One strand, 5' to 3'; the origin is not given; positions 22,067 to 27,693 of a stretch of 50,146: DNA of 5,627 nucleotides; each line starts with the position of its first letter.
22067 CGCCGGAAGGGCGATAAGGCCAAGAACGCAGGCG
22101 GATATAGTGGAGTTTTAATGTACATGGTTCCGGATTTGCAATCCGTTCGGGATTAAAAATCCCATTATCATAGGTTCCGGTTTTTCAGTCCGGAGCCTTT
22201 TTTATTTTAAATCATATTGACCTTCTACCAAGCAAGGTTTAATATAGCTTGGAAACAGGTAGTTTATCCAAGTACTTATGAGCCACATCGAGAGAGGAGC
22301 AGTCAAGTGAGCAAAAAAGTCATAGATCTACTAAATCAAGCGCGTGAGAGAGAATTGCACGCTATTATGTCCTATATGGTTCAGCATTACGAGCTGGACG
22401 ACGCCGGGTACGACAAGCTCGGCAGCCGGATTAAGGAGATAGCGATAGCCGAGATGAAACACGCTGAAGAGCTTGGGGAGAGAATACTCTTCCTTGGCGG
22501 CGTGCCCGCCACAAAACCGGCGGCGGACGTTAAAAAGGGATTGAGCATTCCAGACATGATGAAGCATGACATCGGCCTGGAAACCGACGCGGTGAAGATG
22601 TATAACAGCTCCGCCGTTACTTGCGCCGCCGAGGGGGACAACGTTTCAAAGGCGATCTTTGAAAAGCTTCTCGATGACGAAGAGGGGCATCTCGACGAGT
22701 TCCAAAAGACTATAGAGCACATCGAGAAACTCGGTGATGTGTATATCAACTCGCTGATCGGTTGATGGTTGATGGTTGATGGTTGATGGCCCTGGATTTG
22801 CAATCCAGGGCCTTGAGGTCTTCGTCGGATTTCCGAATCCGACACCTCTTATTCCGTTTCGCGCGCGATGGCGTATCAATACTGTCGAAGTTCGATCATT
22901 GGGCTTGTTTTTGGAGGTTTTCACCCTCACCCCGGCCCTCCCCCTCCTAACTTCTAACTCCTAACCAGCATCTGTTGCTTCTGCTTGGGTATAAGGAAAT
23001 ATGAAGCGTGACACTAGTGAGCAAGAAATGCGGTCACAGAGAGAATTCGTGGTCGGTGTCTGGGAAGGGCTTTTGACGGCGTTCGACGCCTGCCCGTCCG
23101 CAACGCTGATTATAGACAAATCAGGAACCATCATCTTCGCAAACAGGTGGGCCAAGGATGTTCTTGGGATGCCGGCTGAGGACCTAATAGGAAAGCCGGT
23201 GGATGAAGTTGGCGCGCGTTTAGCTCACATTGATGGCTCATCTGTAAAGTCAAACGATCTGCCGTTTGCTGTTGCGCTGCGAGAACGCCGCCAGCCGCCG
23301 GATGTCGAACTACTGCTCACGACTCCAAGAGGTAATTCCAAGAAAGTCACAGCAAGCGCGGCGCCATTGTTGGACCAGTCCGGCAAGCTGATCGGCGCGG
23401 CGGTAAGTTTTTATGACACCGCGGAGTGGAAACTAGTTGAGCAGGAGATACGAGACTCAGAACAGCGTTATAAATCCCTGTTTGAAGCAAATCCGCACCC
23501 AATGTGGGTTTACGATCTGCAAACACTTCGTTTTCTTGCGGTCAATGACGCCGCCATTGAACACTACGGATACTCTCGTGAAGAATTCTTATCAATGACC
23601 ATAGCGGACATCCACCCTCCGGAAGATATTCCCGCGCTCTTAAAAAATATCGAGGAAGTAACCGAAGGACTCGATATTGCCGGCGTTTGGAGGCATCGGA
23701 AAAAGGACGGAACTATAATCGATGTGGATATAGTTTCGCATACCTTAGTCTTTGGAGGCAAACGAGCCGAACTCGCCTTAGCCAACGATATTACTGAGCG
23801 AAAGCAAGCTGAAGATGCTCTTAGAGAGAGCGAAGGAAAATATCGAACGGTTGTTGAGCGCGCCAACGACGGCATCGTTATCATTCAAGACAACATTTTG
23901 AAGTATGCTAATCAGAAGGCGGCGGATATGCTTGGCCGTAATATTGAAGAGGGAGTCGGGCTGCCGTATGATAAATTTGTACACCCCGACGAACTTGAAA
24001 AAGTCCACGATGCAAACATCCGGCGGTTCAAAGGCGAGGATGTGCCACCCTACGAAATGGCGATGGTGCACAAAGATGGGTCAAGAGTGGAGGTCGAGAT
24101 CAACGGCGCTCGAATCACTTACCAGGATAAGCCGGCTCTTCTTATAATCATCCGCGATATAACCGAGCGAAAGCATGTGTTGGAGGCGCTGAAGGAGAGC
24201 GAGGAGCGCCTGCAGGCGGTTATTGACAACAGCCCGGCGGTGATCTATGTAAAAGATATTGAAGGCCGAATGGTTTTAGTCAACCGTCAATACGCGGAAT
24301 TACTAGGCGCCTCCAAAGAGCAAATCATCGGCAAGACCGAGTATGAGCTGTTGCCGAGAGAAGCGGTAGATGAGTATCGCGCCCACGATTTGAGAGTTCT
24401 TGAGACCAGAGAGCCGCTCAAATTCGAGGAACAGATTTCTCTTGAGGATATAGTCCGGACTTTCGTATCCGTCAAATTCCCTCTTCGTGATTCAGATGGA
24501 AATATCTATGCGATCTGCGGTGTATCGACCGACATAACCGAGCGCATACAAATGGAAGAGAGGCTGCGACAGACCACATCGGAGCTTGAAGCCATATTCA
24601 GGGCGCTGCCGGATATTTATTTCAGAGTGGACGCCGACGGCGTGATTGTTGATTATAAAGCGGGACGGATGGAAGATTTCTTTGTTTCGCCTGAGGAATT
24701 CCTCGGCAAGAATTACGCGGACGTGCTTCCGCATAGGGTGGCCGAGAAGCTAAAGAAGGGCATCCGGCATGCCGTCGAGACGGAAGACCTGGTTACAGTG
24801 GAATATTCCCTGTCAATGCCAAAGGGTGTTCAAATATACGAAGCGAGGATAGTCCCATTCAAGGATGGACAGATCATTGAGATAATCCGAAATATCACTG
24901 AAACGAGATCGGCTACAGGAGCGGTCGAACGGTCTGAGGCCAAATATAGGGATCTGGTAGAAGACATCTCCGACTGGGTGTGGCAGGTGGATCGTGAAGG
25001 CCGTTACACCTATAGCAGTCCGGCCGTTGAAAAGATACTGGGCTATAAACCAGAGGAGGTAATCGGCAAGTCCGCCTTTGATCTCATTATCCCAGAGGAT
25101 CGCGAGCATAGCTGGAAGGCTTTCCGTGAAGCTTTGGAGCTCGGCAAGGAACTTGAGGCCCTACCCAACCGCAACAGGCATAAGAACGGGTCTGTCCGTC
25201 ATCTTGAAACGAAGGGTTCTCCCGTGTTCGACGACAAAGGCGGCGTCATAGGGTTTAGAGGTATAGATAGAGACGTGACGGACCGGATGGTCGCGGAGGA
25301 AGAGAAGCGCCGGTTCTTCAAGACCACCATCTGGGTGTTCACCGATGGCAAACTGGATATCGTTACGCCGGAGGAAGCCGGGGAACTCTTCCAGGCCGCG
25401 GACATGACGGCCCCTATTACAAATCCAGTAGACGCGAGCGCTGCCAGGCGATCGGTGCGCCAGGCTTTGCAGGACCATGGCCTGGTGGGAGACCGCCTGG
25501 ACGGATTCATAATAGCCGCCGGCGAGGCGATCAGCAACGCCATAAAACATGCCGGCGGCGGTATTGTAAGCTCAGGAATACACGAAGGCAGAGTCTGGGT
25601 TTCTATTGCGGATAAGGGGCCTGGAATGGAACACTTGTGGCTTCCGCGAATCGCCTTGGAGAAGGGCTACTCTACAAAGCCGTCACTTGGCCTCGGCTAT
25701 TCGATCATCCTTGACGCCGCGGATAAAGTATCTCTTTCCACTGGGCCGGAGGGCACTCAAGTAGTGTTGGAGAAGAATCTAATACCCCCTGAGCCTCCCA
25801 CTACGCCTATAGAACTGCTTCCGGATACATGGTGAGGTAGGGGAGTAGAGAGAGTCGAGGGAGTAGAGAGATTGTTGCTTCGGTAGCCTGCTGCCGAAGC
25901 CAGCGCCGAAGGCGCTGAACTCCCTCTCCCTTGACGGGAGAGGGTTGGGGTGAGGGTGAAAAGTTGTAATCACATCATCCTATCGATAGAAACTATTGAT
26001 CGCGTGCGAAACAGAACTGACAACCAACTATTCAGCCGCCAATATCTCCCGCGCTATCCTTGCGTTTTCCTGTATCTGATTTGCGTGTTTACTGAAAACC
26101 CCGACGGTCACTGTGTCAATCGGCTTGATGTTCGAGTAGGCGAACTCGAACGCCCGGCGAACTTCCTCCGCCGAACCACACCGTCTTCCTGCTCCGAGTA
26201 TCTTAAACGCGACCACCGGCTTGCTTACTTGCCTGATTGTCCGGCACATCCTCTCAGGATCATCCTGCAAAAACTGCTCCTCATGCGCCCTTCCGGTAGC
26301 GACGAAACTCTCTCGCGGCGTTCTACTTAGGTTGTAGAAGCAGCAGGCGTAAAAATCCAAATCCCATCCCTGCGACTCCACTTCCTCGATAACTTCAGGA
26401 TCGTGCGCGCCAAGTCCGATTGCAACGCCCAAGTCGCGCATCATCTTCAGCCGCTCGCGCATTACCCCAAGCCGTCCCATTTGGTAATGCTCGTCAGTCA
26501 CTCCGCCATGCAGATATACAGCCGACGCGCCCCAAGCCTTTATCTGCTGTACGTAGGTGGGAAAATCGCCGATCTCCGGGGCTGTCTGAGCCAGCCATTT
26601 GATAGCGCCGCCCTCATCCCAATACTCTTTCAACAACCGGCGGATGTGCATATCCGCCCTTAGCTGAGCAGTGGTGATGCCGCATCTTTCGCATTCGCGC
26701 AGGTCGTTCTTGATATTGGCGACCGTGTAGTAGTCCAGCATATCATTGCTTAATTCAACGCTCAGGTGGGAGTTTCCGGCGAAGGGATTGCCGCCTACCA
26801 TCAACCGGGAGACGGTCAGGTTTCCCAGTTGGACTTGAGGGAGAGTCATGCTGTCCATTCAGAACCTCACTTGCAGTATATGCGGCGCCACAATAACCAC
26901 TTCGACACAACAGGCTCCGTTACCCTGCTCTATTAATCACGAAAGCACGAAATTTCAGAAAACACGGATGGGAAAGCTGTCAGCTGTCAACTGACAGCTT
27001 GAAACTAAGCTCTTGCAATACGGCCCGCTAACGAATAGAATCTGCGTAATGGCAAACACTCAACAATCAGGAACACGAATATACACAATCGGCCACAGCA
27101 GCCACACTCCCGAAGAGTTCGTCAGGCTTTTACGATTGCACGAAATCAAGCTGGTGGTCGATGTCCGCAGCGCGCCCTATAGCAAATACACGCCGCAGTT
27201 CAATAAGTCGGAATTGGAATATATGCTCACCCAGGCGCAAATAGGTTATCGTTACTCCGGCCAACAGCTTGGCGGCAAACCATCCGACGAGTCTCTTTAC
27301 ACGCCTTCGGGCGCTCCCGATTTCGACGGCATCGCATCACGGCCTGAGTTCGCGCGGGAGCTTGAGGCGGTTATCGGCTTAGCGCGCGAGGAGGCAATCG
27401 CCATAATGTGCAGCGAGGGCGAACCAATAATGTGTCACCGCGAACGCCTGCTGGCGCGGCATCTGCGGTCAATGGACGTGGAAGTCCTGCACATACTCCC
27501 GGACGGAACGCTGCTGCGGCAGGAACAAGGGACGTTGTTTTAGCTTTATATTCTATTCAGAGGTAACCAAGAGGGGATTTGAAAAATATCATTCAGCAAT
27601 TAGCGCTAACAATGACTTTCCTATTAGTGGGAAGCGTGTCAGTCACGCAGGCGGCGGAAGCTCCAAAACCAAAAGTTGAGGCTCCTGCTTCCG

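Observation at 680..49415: About ten different heptanucleotide tandem arrays, usually paired with an inverted array, occupy the intergenic spacers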

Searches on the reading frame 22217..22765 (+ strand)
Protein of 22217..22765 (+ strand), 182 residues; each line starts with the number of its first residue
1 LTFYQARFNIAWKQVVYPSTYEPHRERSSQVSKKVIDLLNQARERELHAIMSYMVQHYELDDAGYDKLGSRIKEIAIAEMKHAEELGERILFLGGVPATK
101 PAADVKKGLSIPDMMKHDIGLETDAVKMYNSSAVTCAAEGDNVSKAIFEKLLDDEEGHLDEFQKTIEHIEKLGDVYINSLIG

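Call 6: search_protein_families(library=pfam, proteins=[window:22217-22765:+])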
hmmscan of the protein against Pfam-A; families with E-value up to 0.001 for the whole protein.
window:22217-22765:+ (182 aa): 3 families
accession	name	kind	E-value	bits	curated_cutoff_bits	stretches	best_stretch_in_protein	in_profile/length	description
PF00210.30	Ferritin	-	5.3e-28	98.2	24.5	1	36-171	1-141/142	Ferritin-like domain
PF02915.23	Rubrerythrin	-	2.3e-06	28.5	22.8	1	37-164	1-135/137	Rubrerythrin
PF12902.13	Ferritin-like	-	3.1e-05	24.4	22.3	1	39-118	1-81/221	Ferritin-like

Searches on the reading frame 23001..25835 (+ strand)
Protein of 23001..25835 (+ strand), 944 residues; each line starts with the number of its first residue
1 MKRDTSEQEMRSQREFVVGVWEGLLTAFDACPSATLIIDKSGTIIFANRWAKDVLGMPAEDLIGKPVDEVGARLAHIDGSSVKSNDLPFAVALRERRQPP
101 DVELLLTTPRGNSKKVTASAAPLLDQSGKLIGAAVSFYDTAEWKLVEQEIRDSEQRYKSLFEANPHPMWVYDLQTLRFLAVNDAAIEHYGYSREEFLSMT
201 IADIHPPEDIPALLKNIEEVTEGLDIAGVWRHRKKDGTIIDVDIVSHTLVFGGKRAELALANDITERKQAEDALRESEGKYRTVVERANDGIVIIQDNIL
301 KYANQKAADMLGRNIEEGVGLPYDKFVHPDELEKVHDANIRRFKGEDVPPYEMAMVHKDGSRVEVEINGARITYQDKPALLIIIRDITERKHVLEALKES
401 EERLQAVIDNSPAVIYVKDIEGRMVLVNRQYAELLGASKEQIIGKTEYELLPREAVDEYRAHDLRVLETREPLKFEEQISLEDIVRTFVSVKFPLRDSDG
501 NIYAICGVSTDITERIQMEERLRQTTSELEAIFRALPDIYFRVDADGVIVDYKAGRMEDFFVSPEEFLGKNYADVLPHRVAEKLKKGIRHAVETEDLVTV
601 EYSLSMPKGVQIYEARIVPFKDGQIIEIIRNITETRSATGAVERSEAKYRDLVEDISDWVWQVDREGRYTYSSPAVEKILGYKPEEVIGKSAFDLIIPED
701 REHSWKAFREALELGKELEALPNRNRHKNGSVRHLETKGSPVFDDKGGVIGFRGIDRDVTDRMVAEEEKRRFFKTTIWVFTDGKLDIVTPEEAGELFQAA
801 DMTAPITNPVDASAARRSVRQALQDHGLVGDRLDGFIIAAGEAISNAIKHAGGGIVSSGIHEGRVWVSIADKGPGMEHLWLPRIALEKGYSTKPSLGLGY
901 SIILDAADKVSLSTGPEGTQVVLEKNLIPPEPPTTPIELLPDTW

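Call 7: search_protein_families(library=pfam, proteins=[window:23001-25835:+])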
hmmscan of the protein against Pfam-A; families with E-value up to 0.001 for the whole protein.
window:23001-25835:+ (944 aa): 11 families
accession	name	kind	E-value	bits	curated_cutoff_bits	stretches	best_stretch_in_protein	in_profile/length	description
PF08448.16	PAS_4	-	1.6e-83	276.6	23.1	5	409-515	2-108/110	PAS fold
PF13426.13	PAS_9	-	3e-69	230.2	27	5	658-761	2-103/103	PAS domain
PF00989.32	PAS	-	7e-66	219.8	22.6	5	648-754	2-108/113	PAS fold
PF13188.13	PAS_8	-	1.3e-41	139.6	21.8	5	155-207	1-53/65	PAS domain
PF08447.18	PAS_3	-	2.1e-41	140.5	25.6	2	670-755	2-88/89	PAS fold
PF24820.1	Diguanyl_cycl_sensor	-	1.5e-12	47.8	28.1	0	292-386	9-109/109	Diguanylate cyclase-like sensor domain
PF13581.12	HATPase_c_2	-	3.4e-11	43.7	27.4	1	809-925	5-127/127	Histidine kinase-like ATPase domain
PF12860.13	PAS_7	-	2.7e-06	27.9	27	0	413-446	6-40/115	PAS fold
PF02518.31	HATPase_c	-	3e-06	28.1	26.4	1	840-924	10-106/111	Histidine kinase-, DNA gyrase B-, and HSP90-like ATPase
PF08670.17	MEKHLA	-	1.9e-05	25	23.7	0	296-365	47-116/143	MEKHLA domain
PF14598.12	PAS_11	-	0.00085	19.7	25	0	677-739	22-83/109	PAS domain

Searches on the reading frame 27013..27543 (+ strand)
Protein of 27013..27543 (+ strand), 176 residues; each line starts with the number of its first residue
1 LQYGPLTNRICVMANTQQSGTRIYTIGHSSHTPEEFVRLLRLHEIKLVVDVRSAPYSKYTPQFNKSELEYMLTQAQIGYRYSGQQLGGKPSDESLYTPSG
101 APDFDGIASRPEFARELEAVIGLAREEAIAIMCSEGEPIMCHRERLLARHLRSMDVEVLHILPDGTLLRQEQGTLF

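Call 7: search_protein_families(library=pfam, proteins=[window:27013-27543:+])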
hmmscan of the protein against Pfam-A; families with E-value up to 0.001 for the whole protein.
window:27013-27543:+ (176 aa): 1 family
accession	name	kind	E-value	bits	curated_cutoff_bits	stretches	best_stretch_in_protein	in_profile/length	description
PF04343.18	DUF488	-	9.3e-20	71.9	22.2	1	33-146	2-117/121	Domain of unknown function DUF488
